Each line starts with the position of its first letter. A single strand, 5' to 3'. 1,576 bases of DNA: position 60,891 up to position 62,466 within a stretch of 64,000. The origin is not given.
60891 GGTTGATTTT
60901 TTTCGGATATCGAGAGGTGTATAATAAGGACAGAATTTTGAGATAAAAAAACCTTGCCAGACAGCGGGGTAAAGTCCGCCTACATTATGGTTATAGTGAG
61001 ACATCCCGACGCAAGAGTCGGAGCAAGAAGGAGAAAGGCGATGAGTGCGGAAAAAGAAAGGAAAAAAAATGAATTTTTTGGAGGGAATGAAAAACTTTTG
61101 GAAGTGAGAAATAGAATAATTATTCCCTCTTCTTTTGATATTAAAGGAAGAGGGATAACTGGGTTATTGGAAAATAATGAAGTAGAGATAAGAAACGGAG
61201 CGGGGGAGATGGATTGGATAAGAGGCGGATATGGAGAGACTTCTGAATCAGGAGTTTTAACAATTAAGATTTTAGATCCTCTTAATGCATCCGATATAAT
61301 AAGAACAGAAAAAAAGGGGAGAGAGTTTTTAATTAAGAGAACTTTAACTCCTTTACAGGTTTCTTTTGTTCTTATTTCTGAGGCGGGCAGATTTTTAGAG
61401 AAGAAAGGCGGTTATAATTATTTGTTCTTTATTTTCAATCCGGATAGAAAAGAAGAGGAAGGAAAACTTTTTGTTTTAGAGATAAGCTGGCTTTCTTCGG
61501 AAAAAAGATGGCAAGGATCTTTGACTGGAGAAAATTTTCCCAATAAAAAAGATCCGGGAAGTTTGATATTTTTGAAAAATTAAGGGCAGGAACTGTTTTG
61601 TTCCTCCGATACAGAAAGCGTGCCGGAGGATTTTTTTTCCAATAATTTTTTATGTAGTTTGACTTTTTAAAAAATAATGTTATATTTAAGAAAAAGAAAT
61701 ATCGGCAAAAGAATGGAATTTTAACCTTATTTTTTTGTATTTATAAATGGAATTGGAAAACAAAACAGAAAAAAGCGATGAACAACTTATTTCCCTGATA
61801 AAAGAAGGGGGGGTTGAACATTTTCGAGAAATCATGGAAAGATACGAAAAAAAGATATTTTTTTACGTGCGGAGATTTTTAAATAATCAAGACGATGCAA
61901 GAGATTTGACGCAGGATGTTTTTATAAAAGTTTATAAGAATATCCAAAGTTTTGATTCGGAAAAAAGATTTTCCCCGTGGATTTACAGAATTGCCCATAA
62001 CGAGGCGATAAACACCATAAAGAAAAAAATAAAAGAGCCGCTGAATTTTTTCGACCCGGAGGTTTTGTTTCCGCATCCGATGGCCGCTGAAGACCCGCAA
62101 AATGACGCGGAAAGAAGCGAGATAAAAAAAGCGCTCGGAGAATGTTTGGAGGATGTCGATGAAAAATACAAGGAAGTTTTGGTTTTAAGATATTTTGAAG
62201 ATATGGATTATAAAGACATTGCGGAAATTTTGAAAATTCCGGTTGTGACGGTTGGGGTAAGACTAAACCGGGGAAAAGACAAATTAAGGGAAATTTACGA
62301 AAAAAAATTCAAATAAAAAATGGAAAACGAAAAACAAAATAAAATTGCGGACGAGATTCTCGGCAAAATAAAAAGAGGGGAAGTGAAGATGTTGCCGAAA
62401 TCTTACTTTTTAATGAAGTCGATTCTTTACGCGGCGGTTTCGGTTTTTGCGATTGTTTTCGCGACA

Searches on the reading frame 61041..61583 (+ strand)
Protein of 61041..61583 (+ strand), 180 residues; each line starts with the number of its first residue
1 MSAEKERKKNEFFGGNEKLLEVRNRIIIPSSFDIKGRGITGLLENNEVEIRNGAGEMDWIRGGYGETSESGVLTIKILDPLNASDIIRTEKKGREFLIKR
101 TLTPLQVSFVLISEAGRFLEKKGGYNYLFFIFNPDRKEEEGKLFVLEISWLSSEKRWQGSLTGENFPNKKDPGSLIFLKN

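Call 74: find_homologous_proteins(query=window:61041-61583:+, max_evalue=0.001)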
Query window:61041-61583:+ (180 aa): 1 proteins with E <= 0.001 among 90 candidates.
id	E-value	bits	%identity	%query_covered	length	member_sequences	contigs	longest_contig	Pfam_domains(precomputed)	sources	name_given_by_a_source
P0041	7.2e-112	389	100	100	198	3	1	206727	-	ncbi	ncbi:MAG: hypothetical protein WC435_02645 [Candidatus Paceibacterota bacterium]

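Call 75: search_protein_families(library=pfam, proteins=[window:61041-61583:+], max_evalue=0.01)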
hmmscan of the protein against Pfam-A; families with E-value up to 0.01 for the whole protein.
window:61041-61583:+ (180 aa): 0 families

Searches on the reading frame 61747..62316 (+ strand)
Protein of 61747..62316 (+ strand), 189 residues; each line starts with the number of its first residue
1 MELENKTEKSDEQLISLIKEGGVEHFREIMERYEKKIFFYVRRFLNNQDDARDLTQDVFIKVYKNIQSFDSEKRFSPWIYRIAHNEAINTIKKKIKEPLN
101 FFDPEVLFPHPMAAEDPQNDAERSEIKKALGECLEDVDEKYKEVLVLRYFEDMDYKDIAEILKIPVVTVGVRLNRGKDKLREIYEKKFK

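Call 90: find_encoding_contigs(protein=window:61747-62316:+, flank=10000, max_places=2)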
Protein window:61747-62316:+ (189 aa): 3 contigs read that carry it; 2 places shown.
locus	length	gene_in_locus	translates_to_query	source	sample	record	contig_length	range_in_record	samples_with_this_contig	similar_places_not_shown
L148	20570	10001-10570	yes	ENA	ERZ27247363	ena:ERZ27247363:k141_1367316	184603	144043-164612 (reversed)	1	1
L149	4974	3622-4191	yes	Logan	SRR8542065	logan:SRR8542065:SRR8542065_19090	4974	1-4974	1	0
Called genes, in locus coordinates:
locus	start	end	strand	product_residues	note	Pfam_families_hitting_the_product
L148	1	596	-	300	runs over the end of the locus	-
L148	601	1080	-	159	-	-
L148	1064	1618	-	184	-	PF04542:Sigma70_r2, PF08281:Sigma70_r4_2, PF04545:Sigma70_r4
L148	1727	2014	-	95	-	-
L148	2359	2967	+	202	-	-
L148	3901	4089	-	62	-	-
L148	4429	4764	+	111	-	-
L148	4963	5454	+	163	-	-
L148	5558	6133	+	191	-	PF09946:DUF2178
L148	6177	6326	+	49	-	PF01381:HTH_3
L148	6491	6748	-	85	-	-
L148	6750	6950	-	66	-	-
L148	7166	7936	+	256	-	PF01145:Band_7, PF13421:Band_7_1 (weak)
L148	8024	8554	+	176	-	-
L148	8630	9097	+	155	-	PF03412:Peptidase_C39, PF12385:Peptidase_C70, PF13529:Peptidase_C39_2, PF11814:DUF3335 (faint)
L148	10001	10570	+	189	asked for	PF04542:Sigma70_r2, PF08281:Sigma70_r4_2, PF04545:Sigma70_r4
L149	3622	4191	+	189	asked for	PF04542:Sigma70_r2, PF08281:Sigma70_r4_2, PF04545:Sigma70_r4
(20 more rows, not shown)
